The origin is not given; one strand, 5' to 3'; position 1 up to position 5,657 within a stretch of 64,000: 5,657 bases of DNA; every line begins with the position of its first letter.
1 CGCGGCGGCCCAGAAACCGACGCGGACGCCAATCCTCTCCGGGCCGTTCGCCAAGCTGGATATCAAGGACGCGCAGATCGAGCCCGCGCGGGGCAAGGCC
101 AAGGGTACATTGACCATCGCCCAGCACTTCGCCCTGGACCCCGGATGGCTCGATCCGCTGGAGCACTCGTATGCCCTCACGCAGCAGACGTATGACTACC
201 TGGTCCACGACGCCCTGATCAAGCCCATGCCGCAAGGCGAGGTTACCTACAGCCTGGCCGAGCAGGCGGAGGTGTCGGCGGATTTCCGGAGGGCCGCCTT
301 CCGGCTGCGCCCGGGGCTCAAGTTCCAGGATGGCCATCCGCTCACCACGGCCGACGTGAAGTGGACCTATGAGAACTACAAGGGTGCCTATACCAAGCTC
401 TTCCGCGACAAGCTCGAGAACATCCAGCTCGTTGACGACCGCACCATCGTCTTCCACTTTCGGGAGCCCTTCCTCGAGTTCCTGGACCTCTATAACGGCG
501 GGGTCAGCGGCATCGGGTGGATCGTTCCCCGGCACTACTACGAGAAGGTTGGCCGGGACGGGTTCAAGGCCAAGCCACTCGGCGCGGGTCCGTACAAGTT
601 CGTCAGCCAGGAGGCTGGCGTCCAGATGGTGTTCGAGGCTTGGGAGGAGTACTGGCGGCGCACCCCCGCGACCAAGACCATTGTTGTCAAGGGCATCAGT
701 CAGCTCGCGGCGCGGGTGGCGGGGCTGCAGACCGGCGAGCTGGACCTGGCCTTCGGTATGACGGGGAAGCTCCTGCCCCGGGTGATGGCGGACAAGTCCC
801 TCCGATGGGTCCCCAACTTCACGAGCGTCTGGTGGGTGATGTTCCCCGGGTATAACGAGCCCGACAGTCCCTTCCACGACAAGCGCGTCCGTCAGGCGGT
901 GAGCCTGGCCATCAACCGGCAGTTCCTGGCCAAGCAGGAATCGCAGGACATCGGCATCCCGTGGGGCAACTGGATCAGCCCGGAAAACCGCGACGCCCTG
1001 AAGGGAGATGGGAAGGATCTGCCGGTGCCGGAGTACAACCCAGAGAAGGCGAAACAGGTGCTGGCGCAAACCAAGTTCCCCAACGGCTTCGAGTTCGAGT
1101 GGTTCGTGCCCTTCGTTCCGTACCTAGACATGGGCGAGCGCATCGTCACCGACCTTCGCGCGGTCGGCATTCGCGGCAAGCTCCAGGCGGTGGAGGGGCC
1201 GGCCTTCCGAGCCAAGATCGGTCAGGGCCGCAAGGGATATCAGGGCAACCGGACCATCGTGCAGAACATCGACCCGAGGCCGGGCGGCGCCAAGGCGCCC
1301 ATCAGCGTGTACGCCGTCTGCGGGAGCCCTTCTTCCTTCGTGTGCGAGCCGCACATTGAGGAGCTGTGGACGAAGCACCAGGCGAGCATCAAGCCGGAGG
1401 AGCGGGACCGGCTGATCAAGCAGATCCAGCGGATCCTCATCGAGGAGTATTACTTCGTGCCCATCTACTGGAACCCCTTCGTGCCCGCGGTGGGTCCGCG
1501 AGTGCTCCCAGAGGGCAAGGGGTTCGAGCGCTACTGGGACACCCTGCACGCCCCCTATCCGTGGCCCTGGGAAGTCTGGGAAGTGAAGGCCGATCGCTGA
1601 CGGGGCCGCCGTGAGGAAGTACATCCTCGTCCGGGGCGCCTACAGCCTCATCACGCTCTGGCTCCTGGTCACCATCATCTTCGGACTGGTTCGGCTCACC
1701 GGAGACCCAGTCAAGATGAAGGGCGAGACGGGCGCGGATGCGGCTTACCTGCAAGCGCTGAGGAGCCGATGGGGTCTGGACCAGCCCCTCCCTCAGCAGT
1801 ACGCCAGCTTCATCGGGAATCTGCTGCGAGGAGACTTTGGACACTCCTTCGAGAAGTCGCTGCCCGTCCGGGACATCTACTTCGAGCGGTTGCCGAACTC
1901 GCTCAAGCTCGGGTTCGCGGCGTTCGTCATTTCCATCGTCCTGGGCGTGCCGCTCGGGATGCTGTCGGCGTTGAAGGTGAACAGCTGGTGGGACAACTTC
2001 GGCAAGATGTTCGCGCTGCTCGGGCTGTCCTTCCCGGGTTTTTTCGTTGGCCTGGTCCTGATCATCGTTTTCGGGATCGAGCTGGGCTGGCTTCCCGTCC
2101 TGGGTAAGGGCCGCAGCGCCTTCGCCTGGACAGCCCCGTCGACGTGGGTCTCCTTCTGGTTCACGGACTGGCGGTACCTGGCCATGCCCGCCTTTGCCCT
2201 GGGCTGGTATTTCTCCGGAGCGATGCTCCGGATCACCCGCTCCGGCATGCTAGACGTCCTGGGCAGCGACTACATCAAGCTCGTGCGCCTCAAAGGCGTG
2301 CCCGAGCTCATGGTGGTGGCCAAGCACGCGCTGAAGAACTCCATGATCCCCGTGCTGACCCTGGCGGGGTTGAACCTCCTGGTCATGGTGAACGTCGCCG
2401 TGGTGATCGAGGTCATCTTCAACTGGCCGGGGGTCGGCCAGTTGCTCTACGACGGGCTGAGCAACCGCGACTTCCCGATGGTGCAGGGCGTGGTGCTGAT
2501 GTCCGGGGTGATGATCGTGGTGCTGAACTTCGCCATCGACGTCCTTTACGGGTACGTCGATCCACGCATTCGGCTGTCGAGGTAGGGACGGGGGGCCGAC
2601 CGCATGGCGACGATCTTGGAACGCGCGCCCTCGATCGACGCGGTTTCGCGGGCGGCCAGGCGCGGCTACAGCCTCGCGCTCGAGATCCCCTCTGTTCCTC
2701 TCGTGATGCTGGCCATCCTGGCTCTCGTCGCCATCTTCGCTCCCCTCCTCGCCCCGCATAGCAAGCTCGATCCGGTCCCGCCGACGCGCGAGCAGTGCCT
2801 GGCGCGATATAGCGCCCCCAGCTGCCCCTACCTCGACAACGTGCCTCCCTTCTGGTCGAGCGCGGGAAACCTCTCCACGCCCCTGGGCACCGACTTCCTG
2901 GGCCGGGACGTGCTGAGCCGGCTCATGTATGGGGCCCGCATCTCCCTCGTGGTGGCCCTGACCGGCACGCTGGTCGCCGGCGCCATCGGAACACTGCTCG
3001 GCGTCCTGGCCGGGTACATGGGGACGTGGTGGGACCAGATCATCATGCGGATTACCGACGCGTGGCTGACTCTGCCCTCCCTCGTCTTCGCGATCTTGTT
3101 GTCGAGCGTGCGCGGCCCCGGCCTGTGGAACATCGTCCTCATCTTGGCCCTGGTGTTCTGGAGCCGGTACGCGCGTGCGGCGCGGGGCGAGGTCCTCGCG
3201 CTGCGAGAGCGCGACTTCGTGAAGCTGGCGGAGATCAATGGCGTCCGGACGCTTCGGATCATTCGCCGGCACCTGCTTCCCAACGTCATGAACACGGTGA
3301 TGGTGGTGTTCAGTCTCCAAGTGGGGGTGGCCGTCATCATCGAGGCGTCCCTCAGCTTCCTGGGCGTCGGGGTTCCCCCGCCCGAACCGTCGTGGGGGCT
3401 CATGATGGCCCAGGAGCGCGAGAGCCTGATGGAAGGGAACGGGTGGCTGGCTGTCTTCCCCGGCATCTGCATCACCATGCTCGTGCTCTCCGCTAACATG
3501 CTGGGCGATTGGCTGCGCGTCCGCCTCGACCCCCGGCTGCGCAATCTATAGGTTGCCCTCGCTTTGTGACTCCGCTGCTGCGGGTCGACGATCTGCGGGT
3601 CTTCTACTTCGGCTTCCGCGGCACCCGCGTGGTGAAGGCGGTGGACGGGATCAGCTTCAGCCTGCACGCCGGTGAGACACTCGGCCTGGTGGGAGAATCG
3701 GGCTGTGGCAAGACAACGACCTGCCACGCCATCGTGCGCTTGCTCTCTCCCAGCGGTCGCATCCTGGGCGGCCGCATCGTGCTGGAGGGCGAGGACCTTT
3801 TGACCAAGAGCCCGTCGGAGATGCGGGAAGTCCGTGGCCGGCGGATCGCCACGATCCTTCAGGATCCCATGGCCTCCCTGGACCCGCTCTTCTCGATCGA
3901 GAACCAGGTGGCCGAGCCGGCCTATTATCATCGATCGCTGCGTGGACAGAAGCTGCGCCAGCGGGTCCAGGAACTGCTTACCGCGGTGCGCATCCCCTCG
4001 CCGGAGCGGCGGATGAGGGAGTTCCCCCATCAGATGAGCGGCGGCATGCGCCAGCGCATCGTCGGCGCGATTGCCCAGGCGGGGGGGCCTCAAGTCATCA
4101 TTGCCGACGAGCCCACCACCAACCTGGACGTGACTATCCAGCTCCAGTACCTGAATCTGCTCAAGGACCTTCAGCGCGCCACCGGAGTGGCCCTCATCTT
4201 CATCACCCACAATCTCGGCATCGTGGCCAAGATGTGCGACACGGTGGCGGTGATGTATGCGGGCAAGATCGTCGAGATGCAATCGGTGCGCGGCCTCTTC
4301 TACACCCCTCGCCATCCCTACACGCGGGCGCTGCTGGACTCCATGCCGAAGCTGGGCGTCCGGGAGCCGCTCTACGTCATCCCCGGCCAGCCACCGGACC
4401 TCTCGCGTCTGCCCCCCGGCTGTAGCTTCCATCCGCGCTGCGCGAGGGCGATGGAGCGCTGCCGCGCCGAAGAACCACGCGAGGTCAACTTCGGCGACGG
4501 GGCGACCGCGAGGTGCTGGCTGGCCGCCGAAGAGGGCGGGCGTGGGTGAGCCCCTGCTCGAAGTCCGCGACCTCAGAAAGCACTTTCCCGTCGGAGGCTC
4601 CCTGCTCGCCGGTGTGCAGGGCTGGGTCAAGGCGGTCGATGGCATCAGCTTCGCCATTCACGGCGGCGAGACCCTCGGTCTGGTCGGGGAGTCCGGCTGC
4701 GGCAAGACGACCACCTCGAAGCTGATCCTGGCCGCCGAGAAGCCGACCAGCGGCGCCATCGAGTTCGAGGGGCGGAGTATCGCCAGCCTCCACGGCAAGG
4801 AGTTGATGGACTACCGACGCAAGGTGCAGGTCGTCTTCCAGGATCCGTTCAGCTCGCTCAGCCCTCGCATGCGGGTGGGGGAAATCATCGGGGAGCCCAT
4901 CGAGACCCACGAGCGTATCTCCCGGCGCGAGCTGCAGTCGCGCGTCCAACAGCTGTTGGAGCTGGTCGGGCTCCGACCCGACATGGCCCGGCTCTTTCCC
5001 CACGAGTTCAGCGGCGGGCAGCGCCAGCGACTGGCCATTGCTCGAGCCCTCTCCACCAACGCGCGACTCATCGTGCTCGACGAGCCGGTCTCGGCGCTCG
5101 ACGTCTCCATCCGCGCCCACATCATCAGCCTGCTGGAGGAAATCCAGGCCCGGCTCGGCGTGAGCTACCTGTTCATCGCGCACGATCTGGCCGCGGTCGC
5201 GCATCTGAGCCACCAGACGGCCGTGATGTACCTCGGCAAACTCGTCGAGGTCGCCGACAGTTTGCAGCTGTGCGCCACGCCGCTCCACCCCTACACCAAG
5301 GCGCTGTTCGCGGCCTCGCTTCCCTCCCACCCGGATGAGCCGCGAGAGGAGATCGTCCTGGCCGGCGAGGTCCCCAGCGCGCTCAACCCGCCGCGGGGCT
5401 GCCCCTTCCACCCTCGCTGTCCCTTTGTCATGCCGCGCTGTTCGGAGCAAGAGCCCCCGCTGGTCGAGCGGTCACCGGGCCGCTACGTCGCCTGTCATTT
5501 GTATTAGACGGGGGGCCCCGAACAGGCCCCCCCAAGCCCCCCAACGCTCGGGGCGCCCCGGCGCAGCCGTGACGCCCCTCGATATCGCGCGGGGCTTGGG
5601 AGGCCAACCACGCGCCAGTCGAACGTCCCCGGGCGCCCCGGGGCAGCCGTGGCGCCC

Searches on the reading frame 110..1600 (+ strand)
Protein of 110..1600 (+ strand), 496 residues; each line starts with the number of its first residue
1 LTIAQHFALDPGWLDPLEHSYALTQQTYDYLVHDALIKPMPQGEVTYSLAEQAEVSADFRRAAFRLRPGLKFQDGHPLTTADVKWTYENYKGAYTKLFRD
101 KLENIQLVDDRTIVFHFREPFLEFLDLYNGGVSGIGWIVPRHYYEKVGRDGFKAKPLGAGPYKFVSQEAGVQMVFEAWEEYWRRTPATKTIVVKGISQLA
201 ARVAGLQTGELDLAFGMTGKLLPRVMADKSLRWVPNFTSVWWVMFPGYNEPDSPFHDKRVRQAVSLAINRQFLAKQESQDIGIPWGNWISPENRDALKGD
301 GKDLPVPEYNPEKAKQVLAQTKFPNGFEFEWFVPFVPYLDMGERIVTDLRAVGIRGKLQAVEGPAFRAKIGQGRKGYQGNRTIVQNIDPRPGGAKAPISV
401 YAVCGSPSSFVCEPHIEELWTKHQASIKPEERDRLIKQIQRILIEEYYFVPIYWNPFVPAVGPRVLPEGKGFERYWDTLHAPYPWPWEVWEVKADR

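Call 8: search_protein_families(library=pfam, proteins=[window:110-1600:+])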
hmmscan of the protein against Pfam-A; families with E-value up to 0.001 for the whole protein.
window:110-1600:+ (496 aa): 1 family
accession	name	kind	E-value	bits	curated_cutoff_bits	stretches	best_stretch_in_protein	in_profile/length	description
PF00496.27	SBP_bac_5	-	1.4e-54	186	32.4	1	45-368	2-332/368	Bacterial extracellular solute-binding proteins, family 5 Middle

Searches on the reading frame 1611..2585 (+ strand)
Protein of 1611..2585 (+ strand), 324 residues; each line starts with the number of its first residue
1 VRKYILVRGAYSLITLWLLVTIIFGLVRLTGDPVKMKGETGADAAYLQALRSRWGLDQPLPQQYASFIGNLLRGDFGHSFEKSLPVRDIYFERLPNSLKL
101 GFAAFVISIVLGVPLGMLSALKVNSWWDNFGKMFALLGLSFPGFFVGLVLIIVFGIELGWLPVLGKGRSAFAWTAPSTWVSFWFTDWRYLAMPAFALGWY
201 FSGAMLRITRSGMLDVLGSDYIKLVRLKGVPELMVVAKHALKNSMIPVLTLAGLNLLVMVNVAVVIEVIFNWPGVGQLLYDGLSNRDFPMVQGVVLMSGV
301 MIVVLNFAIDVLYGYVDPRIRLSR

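Call 8: search_protein_families(library=pfam, proteins=[window:1611-2585:+])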
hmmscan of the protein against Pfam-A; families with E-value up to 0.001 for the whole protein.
window:1611-2585:+ (324 aa): 2 families
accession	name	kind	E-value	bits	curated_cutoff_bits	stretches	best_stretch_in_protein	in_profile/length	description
PF00528.27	BPD_transp_1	-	9.1e-40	136.8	26.4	1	112-321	1-183/184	Binding-protein-dependent transport system inner membrane component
PF19300.4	BPD_transp_1_N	-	1.3e-06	29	23.8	1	1-98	1-111/114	Binding-prot-dependent transport system membrane comp, N-term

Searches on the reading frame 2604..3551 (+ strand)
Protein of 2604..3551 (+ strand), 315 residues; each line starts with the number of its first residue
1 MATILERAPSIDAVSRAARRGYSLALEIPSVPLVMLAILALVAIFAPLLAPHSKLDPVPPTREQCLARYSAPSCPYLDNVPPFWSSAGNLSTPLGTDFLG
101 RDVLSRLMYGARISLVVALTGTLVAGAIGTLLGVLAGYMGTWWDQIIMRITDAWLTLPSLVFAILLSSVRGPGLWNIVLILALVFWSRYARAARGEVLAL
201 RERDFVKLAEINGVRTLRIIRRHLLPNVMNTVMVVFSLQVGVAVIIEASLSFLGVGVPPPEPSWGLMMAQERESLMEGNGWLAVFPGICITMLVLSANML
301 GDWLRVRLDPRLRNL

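Call 8: search_protein_families(library=pfam, proteins=[window:2604-3551:+])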
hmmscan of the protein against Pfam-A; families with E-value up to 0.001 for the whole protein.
window:2604-3551:+ (315 aa): 2 families
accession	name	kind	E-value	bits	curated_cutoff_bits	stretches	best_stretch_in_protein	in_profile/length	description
PF00528.27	BPD_transp_1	-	2.4e-35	122.4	26.4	1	129-313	1-183/184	Binding-protein-dependent transport system inner membrane component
PF12911.12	OppC_N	-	0.00019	21.6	23.9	1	33-53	20-40/53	N-terminal TM domain of oligopeptide transport permease C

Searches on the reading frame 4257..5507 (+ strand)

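Call 8: search_protein_families(library=pfam, proteins=[window:4257-5507:+])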
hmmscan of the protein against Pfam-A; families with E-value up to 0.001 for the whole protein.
window:4257-5507:+ (416 aa): 2 families
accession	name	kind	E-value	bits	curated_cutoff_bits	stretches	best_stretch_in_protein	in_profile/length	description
PF00005.33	ABC_tran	-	8.3e-34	117.6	25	1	128-278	2-136/137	ABC transporter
PF08352.17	oligo_HPY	-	2.5e-16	60.3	27.1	1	330-395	1-65/65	Oligopeptide/dipeptide transporter, C-terminal region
